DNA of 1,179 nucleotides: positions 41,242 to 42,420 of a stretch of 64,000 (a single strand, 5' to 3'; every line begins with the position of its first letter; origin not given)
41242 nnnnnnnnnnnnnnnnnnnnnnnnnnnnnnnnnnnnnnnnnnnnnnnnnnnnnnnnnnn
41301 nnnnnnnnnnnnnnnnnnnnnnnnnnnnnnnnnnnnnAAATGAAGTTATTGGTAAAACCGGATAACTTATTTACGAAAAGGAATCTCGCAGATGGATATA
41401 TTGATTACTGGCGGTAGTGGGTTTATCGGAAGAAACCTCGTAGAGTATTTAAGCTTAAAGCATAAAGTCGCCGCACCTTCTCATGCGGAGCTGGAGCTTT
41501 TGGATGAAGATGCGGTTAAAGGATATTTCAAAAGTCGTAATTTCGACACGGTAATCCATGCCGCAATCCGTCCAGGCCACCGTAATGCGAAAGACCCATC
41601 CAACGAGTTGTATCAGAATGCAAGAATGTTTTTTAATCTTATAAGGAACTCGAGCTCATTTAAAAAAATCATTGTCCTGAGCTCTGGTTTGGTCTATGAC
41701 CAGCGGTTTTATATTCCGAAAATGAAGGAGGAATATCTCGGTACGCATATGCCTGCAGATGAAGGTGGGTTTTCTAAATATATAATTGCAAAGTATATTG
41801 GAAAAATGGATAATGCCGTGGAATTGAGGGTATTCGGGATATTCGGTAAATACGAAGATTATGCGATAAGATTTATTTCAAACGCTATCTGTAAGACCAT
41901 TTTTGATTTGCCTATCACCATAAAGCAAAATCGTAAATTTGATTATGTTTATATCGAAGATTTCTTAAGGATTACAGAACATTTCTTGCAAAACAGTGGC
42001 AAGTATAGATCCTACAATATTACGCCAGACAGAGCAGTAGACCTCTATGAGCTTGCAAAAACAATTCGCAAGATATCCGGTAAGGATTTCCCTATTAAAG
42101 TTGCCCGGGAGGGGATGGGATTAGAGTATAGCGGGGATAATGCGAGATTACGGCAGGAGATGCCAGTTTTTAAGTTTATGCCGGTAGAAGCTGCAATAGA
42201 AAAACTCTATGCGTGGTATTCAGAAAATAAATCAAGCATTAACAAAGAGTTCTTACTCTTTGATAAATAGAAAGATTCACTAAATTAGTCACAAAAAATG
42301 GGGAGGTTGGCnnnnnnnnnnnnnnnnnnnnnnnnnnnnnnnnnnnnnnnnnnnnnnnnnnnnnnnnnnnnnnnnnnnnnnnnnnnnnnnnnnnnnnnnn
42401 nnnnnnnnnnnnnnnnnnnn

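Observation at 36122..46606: CDP-3,6-dideoxyhexose module with a ThDP-dependent enzyme, a C-methyltransferase and a NeuB-like enzyme: candidate branched or C-methylated dideoxy sugar pathway lacking a visible E3 reductase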

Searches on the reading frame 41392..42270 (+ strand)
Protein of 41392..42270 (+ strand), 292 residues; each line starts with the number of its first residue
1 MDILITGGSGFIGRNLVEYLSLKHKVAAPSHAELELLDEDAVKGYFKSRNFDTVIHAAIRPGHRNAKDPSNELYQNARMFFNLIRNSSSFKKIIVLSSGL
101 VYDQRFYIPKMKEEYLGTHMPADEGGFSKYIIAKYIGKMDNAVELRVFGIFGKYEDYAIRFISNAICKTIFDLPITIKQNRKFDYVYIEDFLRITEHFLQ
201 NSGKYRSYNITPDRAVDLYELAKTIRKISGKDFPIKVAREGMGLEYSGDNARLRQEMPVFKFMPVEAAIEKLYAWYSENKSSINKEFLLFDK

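Call 3: search_protein_families(library=pfam, proteins=[window:41392-42270:+])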
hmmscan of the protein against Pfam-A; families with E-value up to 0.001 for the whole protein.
window:41392-42270:+ (292 aa): 4 families
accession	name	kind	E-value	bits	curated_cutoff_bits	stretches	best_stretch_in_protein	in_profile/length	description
PF01370.27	Epimerase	-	4e-23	82.5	20.9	1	3-210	1-239/240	NAD dependent epimerase/dehydratase family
PF04321.23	RmlD_sub_bind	-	1.2e-09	38.1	27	1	1-226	1-228/287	RmlD substrate binding domain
PF01073.25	3Beta_HSD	-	9.6e-05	22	22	0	4-22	1-19/280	3-beta hydroxysteroid dehydrogenase/isomerase family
PF16363.11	GDP_Man_Dehyd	-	0.00016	21.7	27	0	4-24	1-21/332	GDP-mannose 4,6 dehydratase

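Call 4: search_protein_families(library=ncbifam, proteins=[window:41392-42270:+])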
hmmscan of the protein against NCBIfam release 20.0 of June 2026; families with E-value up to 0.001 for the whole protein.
window:41392-42270:+ (292 aa): 10 families
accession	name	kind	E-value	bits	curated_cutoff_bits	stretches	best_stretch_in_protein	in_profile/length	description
TIGR01181.1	dTDP_gluc_dehyt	equivalog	1.2e-12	47.6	365.1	1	152-283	183-318/321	dTDP-glucose 4,6-dehydratase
NF047922.1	GDPFucSynFcl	equivalog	1.6e-12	47.5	500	1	3-137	5-141/308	GDP-L-fucose synthase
TIGR01179.1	galE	equivalog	2.5e-12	46.3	262.3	1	26-281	46-330/332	UDP-glucose 4-epimerase GalE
TIGR02197.1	heptose_epim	equivalog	3.8e-12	46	274.6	1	3-275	1-312/316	ADP-glyceromanno-heptose 6-epimerase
NF047837.1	UDPAcbARedWbcJ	equivalog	7.6e-07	28.4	500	1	1-229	1-215/372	UDP-2-acetamido-2,6-beta-L-arabino-hexul-4-ose reductase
TIGR01214.1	rmlD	equivalog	1.1e-06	28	224.05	1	3-231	2-228/285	dTDP-4-dehydrorhamnose reductase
NF007956.0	PRK10675.1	subfamily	0.00014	21.1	394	0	29-142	52-166/338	UDP-glucose 4-epimerase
TIGR01777.1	yfcH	hypoth_equivalog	0.00021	21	207.35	0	3-30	1-29/292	TIGR01777 family oxidoreductase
NF007490.0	PRK10084.1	subfamily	0.00022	20.3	649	0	1-20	1-20/361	dTDP-glucose 4,6-dehydratase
NF005754.0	PRK07578.1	equivalog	0.00088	19.2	167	0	1-58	1-63/200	short chain dehydrogenase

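Call 45: search_protein_families(library=pfam, proteins=[window:41392-42270:+], max_evalue=5)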
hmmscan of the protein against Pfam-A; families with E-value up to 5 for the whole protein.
window:41392-42270:+ (292 aa): 4 families
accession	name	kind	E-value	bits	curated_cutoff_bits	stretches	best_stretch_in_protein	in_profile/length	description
PF01370.27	Epimerase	-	4e-23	82.5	20.9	1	3-210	1-239/240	NAD dependent epimerase/dehydratase family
PF04321.23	RmlD_sub_bind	-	1.2e-09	38.1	27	1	1-226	1-228/287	RmlD substrate binding domain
PF01073.25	3Beta_HSD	-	9.6e-05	22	22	2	4-22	1-19/280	3-beta hydroxysteroid dehydrogenase/isomerase family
PF16363.11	GDP_Man_Dehyd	-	0.00016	21.7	27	1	4-24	1-21/332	GDP-mannose 4,6 dehydratase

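Call 71: search_solved_structures(query=window:41392-42270:+, max_evalue=0.00001)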
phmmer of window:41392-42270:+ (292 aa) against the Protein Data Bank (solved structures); distinct sequences matched with E-value up to 0.00001: 22.
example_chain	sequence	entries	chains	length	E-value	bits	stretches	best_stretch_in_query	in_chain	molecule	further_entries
9gpi_D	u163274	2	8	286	2.4e-09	40.4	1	3-62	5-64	dTDP-4-dehydrorhamnose reductase, putative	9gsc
2hun_A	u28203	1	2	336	3.1e-08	36.7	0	142-280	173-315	336aa long hypothetical dTDP-glucose 4,6-dehydratase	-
9ar1_A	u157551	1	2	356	4e-08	36.4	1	3-235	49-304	dTDP-glucose 4,6-dehydratase related protein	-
8w3u_A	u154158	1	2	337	4.5e-08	36.2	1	3-235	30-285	dTDP-glucose 4,6-dehydratase related protein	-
8rdi_A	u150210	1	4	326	1.1e-07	35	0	1-226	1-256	SDR family NAD(P)-dependent oxidoreductase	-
8rdg_A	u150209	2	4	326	1.1e-07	34.9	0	1-225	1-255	SDR family NAD(P)-dependent oxidoreductase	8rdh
7anh_A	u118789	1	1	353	5.5e-07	32.6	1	3-136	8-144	GDP-L-fucose synthase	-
1bsv_A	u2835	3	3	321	7.9e-07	32.1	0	3-135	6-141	PROTEIN (GDP-FUCOSE SYNTHETASE) | GDP-FUCOSE SYNTHETASE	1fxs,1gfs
1e6u_A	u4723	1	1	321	7.9e-07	32.1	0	3-135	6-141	GDP-FUCOSE SYNTHETASE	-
1ek5_A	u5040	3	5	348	8.3e-07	32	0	30-150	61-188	UDP-GALACTOSE 4-EPIMERASE | UDP-glucose 4-epimerase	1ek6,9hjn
9hi0_B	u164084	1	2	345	1e-06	31.8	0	30-150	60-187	UDP-glucose 4-epimerase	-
9hi2_A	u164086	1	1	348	1e-06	31.7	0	30-150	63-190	UDP-glucose 4-epimerase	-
9hi1_B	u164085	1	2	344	1.2e-06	31.5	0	30-150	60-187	UDP-glucose 4-epimerase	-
6wjb_A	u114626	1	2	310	1.2e-06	31.5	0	3-273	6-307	NAD-dependent epimerase/dehydratase family protein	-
1e7s_A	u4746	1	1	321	1.3e-06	31.4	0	3-124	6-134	GDP-FUCOSE SYNTHETASE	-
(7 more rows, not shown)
